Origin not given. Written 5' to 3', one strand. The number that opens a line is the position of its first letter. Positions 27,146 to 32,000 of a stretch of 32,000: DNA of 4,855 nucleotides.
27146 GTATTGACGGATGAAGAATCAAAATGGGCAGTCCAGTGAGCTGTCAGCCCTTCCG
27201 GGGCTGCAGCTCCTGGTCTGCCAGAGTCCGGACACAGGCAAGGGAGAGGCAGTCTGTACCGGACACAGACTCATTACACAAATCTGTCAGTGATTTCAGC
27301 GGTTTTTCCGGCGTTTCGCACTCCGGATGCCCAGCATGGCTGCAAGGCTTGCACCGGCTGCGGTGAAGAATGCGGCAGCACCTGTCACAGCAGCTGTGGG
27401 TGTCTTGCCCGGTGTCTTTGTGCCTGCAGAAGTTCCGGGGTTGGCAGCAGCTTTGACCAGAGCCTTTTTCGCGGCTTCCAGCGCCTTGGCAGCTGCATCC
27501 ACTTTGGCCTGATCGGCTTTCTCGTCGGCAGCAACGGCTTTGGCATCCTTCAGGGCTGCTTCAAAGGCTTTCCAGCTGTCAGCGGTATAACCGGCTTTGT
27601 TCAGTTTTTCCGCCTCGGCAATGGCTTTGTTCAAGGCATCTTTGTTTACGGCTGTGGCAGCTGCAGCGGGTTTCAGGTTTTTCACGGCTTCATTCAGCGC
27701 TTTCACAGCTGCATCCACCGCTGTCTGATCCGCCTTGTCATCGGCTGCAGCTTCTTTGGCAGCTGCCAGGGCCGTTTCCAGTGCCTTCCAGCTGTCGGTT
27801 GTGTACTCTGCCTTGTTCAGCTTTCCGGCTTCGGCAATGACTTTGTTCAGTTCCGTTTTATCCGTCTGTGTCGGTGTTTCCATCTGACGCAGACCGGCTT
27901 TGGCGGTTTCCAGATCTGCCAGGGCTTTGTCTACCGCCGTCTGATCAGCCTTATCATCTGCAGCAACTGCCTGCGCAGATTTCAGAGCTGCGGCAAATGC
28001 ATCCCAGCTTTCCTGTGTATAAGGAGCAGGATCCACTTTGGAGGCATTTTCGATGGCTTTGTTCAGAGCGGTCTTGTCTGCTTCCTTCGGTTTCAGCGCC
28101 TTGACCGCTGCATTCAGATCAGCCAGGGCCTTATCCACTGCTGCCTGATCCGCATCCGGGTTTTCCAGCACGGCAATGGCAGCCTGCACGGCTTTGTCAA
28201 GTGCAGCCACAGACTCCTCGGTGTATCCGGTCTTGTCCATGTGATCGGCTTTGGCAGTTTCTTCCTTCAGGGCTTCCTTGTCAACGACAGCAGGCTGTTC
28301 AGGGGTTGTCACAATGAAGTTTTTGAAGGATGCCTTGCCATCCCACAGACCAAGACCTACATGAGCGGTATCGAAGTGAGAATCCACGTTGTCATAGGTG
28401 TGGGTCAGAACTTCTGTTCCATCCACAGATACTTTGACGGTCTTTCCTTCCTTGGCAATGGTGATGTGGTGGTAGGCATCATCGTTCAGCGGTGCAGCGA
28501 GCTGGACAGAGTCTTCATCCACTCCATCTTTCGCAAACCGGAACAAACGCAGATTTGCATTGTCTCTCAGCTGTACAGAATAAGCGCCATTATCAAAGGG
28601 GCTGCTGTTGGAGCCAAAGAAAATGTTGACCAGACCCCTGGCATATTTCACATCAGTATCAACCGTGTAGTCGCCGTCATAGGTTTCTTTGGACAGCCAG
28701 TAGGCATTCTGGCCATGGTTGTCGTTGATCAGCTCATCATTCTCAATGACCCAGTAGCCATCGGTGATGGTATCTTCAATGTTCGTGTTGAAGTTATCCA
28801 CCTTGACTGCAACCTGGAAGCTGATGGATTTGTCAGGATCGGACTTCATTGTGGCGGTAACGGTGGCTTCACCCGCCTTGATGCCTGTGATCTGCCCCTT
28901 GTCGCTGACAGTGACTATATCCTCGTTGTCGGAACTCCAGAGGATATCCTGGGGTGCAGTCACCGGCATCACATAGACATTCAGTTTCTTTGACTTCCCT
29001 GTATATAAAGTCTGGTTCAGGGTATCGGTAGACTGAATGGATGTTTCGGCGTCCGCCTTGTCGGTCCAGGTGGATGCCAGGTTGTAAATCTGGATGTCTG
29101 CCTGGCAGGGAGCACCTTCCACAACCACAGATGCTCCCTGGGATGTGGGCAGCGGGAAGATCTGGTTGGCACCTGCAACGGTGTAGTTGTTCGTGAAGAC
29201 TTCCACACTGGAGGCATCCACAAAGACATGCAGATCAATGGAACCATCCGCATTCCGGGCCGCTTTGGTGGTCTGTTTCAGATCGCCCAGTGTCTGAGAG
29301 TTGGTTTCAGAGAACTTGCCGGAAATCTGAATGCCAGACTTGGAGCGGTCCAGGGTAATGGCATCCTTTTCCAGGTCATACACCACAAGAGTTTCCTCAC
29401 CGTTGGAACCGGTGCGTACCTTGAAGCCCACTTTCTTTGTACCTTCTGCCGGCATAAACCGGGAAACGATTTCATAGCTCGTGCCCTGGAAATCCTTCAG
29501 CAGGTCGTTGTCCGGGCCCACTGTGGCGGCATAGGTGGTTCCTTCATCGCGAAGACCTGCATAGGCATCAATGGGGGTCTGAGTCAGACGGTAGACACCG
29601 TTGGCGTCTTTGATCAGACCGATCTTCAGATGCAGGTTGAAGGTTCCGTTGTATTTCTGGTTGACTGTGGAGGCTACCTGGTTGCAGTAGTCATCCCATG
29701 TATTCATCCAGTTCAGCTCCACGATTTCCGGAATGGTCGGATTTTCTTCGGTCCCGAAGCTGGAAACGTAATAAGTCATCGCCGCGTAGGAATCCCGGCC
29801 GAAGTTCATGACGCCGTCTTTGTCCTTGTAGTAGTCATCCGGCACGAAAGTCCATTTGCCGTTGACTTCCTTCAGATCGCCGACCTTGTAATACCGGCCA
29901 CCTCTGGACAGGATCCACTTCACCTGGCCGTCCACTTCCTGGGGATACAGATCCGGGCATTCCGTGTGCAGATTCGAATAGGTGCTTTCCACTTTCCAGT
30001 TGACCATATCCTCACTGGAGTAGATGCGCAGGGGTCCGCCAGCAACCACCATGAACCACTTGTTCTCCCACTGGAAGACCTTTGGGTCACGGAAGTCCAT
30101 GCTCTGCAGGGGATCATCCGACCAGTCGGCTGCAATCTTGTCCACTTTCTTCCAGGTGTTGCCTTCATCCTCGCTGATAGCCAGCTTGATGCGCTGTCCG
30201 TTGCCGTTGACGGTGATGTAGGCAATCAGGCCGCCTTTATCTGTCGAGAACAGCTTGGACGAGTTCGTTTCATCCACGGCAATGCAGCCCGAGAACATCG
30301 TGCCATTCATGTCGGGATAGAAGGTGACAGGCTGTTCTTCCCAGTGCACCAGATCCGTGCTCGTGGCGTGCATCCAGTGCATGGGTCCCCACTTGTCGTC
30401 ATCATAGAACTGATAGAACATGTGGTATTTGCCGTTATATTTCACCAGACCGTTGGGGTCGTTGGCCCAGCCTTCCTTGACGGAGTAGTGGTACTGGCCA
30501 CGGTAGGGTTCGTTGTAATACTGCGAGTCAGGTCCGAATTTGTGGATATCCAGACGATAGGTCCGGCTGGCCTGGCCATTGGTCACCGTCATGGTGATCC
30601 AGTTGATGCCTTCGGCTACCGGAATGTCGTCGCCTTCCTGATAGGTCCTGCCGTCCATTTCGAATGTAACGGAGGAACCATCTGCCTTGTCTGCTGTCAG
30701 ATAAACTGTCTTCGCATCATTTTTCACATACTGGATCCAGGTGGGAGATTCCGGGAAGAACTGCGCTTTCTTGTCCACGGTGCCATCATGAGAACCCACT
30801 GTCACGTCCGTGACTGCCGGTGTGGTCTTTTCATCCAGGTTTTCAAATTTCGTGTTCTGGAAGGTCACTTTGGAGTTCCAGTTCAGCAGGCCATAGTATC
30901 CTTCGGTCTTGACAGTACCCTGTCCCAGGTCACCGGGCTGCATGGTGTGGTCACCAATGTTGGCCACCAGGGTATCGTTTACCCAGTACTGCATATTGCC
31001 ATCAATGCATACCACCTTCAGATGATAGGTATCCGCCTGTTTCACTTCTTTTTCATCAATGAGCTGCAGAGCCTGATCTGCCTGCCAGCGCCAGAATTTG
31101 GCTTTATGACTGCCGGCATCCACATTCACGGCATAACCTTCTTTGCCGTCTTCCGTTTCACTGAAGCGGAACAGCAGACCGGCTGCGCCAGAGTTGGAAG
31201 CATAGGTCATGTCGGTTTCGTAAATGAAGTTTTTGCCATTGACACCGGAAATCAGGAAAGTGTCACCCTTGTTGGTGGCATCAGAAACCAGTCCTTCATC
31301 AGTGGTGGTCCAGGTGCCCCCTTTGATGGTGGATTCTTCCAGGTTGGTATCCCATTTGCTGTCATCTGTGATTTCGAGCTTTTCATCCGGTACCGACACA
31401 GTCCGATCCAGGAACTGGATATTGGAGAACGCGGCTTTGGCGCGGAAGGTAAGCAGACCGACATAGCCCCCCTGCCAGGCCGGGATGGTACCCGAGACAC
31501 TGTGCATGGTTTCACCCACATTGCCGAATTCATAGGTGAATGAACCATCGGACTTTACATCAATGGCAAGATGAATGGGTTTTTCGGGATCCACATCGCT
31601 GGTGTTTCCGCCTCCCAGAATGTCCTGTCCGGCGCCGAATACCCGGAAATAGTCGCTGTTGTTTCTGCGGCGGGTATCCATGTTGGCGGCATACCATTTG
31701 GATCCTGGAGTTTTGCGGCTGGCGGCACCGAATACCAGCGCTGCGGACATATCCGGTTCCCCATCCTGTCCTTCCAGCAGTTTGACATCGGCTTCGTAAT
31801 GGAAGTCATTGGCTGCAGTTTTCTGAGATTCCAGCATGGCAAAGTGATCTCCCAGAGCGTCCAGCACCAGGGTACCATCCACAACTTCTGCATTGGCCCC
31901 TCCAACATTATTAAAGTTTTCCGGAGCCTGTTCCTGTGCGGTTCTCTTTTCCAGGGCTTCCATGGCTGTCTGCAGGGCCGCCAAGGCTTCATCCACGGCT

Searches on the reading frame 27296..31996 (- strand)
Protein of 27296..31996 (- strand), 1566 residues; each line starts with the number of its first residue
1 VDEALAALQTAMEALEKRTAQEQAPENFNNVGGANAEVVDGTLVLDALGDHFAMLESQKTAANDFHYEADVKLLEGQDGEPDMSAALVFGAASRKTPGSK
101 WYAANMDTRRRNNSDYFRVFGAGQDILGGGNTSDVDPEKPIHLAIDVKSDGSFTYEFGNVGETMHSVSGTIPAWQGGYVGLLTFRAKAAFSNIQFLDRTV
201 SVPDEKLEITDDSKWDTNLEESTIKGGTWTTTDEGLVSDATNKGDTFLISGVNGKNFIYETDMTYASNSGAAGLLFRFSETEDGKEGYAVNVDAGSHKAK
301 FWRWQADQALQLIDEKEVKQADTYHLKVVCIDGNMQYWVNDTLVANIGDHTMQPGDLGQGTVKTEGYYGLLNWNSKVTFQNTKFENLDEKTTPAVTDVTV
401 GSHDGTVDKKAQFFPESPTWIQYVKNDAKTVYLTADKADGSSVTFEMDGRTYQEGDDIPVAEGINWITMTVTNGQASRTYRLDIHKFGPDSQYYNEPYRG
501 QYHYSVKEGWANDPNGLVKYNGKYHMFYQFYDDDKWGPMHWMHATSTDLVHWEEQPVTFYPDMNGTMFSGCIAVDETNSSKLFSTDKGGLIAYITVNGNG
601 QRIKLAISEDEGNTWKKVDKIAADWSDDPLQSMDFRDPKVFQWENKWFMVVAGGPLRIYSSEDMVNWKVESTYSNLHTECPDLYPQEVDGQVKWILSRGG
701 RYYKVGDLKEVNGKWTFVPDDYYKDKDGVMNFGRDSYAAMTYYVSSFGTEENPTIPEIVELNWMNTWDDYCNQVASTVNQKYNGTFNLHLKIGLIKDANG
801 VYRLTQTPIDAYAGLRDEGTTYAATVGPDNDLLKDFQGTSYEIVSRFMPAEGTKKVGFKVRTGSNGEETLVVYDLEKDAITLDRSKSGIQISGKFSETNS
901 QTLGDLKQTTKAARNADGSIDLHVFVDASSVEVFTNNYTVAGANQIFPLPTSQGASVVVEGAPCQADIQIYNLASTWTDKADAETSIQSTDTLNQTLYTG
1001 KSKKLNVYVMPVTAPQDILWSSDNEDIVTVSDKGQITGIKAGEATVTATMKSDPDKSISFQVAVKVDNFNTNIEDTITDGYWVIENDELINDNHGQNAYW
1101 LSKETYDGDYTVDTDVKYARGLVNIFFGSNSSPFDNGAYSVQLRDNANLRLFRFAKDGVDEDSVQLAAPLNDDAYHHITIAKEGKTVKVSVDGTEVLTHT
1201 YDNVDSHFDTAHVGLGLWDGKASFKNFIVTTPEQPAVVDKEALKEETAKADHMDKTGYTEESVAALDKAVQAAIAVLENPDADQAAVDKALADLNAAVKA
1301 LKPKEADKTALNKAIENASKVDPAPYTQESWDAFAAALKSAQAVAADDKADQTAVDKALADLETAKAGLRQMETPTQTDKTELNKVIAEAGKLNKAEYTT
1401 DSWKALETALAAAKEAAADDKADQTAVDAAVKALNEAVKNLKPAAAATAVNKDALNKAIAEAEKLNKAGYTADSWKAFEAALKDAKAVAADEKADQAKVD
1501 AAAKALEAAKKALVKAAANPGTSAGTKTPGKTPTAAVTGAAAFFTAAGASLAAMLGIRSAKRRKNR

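Call 3: search_protein_families(library=pfam, proteins=[window:27296-31996:-], max_evalue=0.01)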
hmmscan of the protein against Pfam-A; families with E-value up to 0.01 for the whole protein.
window:27296-31996:- (1566 aa): 9 families
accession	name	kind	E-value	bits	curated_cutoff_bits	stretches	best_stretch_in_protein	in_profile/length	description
PF00251.26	Glyco_hydro_32N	-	9.3e-47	160.5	22.1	1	503-796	1-297/307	Glycosyl hydrolases family 32 N-terminal domain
PF07554.19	FIVAR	-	2.8e-27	95.6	29.2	4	1239-1301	1-70/71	FIVAR domain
PF08244.19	Glyco_hydro_32C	-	2e-23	83.6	21.9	1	829-962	22-147/158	Glycosyl hydrolases family 32 C terminal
PF06439.18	3keto-disac_hyd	-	4.1e-20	73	26.8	2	214-384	13-186/187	3-keto-disaccharide hydrolase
PF02368.24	Big_2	-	4.7e-12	46.1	22.8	1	992-1054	10-73/79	Bacterial Ig-like domain (group 2)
PF13385.13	Laminin_G_3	-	7.4e-08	33.1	27.6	1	1124-1213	35-119/151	Concanavalin A-like lectin/glucanases superfamily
PF02210.31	Laminin_G_2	-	0.00057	20.8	22.9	1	1135-1204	17-84/126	Laminin G domain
PF12733.13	Cadherin-like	-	0.0013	19.6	24.2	1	423-486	21-88/89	Cadherin-like beta sandwich domain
PF19763.6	DUF6250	-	0.003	17.9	26.9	0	316-381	109-164/165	Domain of unknown function (DUF6250)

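Call 4: search_protein_families(library=ncbifam, proteins=[window:27296-31996:-], max_evalue=0.01)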
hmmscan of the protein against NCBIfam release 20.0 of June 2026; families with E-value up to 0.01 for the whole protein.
window:27296-31996:- (1566 aa): 6 families
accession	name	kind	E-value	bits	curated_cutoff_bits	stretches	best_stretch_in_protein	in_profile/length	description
TIGR01322.1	scrB_fam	subfamily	1.2e-43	149.5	356.4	1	493-944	8-442/447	sucrose-6-phosphate hydrolase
NF041092.1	beta-fruc_BfrA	equivalog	8.1e-42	143.5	900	1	499-977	3-432/433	beta-fructosidase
NF047897.1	LctobiosidLnbX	equivalog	4.1e-28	97.8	2500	4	1231-1307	1408-1485/1498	lacto-N-biosidase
NF041578.1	betaarabinsidaseHypBA2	equivalog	3.5e-24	84.4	3200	4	1373-1441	1640-1708/1709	beta-L-arabinobiosidase HypBA2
NF046019.1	ZmpB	exception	4.9e-21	73.8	3000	2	1379-1520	478-614/1969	zinc metalloprotease B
NF052550.1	BManbPhaseBMBP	equivalog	0.0001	21.8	450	1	507-568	85-147/296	beta-1,2-mannobiose phosphorylase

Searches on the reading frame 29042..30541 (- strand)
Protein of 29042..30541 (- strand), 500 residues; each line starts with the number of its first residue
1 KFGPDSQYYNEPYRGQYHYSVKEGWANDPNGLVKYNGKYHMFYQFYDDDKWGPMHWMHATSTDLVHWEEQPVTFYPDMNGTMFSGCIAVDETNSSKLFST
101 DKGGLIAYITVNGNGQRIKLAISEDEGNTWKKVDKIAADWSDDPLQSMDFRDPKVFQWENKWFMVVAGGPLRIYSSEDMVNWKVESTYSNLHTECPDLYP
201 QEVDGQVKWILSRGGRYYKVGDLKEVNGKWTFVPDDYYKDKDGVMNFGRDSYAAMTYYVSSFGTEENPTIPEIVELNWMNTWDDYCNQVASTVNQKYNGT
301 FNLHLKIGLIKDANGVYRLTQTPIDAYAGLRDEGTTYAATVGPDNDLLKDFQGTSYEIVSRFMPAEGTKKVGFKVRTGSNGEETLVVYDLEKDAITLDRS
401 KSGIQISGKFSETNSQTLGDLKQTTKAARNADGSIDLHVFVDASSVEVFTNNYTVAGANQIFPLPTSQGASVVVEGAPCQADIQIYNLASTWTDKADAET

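Call 70: search_solved_structures(query=window:29042-30541:-, max_evalue=1e-20)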
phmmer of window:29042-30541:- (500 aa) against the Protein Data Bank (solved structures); distinct sequences matched with E-value up to 1e-20: 21.
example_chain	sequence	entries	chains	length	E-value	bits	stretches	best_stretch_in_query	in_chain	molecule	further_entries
8i12_A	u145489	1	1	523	7e-43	150.2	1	11-478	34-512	Glycosyl hydrolase family 32 exo-inulinase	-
1y4w_A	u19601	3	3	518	9.2e-41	143.2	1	9-492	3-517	exo-inulinase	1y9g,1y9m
1uyp_A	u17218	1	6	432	2.7e-34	121.9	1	14-451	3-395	BETA-FRUCTOSIDASE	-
1w2t_A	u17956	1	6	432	7e-34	120.5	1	14-451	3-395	BETA FRUCTOSIDASE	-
9h8i_A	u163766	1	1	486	8.3e-34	120.3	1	12-472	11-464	Endolevansase LevB1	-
7vco_A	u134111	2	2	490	6.3e-33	117.4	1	13-467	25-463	Sucrose-6-phosphate hydrolase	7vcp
3pig_A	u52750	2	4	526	1.6e-32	116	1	12-213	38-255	Beta-fructofuranosidase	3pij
3rwk_X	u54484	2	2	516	1.8e-32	115.9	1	6-188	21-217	Inulinase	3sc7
6num_A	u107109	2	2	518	8e-30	107.1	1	12-453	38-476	Beta-fructofuranosidase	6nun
8beq_A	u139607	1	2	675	9.6e-30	106.9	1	9-292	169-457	Fructofuranosidase from Rhodotorula dairenensis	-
8bes_A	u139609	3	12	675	9.4e-29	103.6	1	9-292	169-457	Beta-fructofuranosidase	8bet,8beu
7bwb_A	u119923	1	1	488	4.6e-28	101.3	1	9-257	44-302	Beta-fructofuranosidase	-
7bwc_A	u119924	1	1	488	4.3e-27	98.1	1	9-257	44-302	Beta-fructofuranosidase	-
4eqv_A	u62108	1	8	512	1.2e-26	96.6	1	15-283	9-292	Invertase 2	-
3kf3_A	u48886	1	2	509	1.8e-26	96.1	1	5-261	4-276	Invertase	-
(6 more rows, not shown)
